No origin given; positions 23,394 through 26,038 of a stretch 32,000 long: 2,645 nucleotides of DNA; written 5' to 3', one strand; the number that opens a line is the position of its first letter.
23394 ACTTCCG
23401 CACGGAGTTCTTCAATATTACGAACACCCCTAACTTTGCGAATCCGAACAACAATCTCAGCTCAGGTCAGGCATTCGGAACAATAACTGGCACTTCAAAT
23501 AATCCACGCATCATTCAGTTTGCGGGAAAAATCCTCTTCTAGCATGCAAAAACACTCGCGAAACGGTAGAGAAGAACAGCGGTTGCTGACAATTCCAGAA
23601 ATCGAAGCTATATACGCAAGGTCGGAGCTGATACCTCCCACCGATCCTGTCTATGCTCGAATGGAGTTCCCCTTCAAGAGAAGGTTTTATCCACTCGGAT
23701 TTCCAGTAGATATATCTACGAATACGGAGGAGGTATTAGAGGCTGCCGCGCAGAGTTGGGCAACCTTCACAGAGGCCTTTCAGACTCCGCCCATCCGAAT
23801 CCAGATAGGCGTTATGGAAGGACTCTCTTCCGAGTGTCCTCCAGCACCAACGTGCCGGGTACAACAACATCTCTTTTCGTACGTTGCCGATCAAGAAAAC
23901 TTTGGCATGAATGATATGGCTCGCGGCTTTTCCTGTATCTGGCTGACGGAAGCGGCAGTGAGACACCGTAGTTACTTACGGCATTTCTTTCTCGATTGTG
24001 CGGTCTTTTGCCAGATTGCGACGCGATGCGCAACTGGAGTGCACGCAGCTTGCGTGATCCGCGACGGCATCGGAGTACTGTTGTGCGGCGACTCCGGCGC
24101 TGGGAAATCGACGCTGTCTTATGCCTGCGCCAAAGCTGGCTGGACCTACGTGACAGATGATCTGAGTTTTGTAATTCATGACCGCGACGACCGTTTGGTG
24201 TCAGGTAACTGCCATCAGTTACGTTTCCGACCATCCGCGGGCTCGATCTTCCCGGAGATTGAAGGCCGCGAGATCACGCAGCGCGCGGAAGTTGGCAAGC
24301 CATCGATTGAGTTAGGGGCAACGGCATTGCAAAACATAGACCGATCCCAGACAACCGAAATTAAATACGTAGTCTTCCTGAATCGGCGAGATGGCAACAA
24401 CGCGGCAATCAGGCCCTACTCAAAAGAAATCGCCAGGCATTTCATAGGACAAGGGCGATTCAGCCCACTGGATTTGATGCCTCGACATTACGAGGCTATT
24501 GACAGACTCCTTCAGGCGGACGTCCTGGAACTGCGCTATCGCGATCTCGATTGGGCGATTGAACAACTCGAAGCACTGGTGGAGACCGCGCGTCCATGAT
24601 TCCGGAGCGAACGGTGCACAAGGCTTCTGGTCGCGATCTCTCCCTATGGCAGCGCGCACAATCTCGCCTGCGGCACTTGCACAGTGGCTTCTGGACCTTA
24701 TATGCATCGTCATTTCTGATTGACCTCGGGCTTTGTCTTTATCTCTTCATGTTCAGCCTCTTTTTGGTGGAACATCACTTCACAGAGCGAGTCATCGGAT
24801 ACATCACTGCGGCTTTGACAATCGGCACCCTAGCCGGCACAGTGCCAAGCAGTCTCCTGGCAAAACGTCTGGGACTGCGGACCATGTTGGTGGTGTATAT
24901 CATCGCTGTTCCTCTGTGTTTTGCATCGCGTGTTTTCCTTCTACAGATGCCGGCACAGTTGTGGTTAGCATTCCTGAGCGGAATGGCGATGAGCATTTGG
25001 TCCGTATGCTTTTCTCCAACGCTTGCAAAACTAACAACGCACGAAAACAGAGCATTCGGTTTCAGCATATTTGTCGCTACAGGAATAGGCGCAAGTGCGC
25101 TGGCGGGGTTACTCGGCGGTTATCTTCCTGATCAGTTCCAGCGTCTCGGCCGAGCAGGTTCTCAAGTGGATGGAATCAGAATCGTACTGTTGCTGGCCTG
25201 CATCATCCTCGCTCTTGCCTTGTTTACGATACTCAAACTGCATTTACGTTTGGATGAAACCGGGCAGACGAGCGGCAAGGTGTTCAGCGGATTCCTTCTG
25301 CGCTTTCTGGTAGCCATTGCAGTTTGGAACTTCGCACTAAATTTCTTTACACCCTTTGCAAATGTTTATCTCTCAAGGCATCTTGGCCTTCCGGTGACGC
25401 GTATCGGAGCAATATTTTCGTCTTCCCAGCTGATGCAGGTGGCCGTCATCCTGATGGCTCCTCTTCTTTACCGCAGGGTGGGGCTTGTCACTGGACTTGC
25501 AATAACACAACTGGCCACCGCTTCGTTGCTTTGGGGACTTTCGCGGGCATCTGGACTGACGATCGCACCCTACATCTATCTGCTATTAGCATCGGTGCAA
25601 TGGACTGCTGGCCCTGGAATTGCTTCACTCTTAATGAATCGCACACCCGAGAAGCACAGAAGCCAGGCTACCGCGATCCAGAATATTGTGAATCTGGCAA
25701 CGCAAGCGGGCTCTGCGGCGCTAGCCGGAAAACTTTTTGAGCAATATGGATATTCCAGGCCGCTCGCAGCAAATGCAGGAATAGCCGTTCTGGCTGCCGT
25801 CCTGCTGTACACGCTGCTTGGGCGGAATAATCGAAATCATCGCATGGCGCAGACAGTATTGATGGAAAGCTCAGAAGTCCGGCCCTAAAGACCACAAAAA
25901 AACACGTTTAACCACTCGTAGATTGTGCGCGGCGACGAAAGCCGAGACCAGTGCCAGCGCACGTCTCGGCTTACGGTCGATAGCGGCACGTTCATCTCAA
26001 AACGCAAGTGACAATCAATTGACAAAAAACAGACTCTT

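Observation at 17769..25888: Orphan RiPP-tailoring-like enzyme pair (HprK-like kinase plus NTP_transf_5 nucleotidyltransferase) embedded with a TonB receptor, MFS transporter, cupredoxin and micro-ORF: candidate undescribed system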

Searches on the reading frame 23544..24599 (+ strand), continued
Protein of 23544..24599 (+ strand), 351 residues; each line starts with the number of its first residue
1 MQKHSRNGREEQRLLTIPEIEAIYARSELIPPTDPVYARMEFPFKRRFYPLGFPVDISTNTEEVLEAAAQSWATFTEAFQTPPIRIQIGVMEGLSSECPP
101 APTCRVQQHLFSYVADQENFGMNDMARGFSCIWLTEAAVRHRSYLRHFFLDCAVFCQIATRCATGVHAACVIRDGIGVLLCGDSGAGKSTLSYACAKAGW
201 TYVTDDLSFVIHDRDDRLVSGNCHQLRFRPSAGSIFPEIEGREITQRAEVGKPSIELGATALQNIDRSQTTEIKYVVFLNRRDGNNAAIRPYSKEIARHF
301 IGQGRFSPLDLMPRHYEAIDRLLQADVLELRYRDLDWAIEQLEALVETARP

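Call 77: search_protein_families(library=pfam, proteins=[L008:17516-19585:-, L055:5369-6463:-, L038:11177-12688:+, L055:7009-8214:+], max_evalue=0.01)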
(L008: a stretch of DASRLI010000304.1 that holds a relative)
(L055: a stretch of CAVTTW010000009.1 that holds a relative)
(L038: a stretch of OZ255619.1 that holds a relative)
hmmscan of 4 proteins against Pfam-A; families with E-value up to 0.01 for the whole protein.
L008:17516-19585:- (689 aa): 6 families
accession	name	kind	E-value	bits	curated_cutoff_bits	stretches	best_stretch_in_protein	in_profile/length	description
PF02397.22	Bac_transf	-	5.6e-49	166.5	27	1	64-249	1-176/179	Bacterial sugar transferase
PF09314.17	DUF1972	-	5.3e-25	88.5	25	1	295-464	5-186/186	Domain of unknown function (DUF1972)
PF13579.12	Glyco_trans_4_4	-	4.2e-13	50.4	29.7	1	307-462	1-158/158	Glycosyl transferase 4-like domain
PF13439.12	Glyco_transf_4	-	1.1e-09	39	28.5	1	306-464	1-167/170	Glycosyltransferase Family 4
PF00534.26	Glycos_transf_1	-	9.2e-09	35.5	26.4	1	483-598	15-134/172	Glycosyl transferases group 1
PF13692.12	Glyco_trans_1_4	-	3.7e-07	30.9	27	1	487-614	5-135/142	Glycosyl transferases group 1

L055:5369-6463:- (364 aa): 0 families

L038:11177-12688:+ (503 aa): 2 families
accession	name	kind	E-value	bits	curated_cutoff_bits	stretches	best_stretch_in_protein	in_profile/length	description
PF04055.27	Radical_SAM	-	4.5e-19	69.7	29.5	1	195-357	5-165/166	Radical SAM superfamily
PF02310.24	B12-binding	-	9.7e-18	64.6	32.1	1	22-129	13-120/121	B12 binding domain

L055:7009-8214:+ (401 aa): 2 families
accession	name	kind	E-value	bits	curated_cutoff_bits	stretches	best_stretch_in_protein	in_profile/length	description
PF00926.24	DHBP_synthase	-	1.5e-86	289.2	26.4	1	12-202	2-190/191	3,4-dihydroxy-2-butanone 4-phosphate synthase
PF00925.25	GTP_cyclohydro2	-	2e-28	99.5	23.3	1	216-368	5-165/165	GTP cyclohydrolase II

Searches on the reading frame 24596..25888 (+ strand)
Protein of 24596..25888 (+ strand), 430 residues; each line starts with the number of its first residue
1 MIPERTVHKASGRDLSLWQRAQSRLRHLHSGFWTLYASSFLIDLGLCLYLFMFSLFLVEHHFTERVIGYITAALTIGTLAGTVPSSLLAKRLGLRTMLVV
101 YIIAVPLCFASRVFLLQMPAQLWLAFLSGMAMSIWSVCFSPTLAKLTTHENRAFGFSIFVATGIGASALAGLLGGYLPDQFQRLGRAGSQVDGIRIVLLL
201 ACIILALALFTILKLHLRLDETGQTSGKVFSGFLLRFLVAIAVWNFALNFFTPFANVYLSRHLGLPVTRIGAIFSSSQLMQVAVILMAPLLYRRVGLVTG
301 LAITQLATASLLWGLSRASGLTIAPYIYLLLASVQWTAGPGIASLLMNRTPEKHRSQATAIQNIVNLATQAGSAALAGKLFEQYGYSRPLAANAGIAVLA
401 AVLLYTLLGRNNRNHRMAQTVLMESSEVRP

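Call 6: search_protein_families(library=pfam, proteins=[window:24596-25888:+], max_evalue=0.1)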
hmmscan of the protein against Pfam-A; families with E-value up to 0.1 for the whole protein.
window:24596-25888:+ (430 aa): 3 families
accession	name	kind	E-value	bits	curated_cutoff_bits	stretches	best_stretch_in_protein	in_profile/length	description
PF07690.21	MFS_1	-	2.7e-28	99.3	33.4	2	36-366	2-339/347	Major Facilitator Superfamily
PF12832.13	MFS_1_like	-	4.1e-08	33.1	25.2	2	234-383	214-364/373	MFS_1 like family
PF01306.25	LacY_symp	-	0.025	13.8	24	1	236-301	11-76/413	LacY proton/sugar symporter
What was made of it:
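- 24596..25888 (+): MFS permease, 430 aa, with an ATGA overlap to the kinase gene. MFS_1 99 bits (call 6).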

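Call 7: search_protein_families(library=ncbifam, proteins=[window:24596-25888:+], max_evalue=0.1)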
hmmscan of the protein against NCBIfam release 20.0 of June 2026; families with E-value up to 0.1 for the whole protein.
window:24596-25888:+ (430 aa): 5 families
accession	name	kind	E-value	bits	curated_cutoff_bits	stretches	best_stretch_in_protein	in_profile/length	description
TIGR00881.1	2A0104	subfamily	0.0001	21.5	407.75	2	254-414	16-176/379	phosphoglycerate transporter protein PgtP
TIGR00893.1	2A0114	subfamily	0.00015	20.8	395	2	63-176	27-140/399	D-galactonate transporter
TIGR00895.1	2A0115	subfamily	0.00029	19.9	418.55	1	62-177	282-397/398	aromatic acid/H+ symport family MFS transporter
TIGR00900.1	2A0121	subfamily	0.0043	16.5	319.6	1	51-181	231-363/364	H+ Antiporter protein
TIGR00880.1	2_A_01_02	superfamily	0.0092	16.1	131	0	62-117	84-139/141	multidrug resistance protein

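Call 60: search_protein_families(library=padloc, proteins=[window:24596-25888:+], max_evalue=0.01)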
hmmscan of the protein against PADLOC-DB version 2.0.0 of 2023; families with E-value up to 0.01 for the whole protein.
window:24596-25888:+ (430 aa): 0 families

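Call 66: search_solved_structures(query=window:24596-25885:+, max_evalue=1)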
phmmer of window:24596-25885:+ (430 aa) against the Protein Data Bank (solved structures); distinct sequences matched with E-value up to 1: 3.
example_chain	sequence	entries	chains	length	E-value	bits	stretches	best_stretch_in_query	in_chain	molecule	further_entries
8zal_J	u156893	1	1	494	0.035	16.5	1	260-417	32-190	Multidrug export protein EmrB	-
6r60_A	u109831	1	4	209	0.41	13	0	124-142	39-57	WD-40 repeat protein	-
6r5y_A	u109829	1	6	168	0.61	12.4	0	124-142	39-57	WD-40 repeat protein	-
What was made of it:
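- Tried and rejected: The MFS gave only a marginal EmrB hit (call 66).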
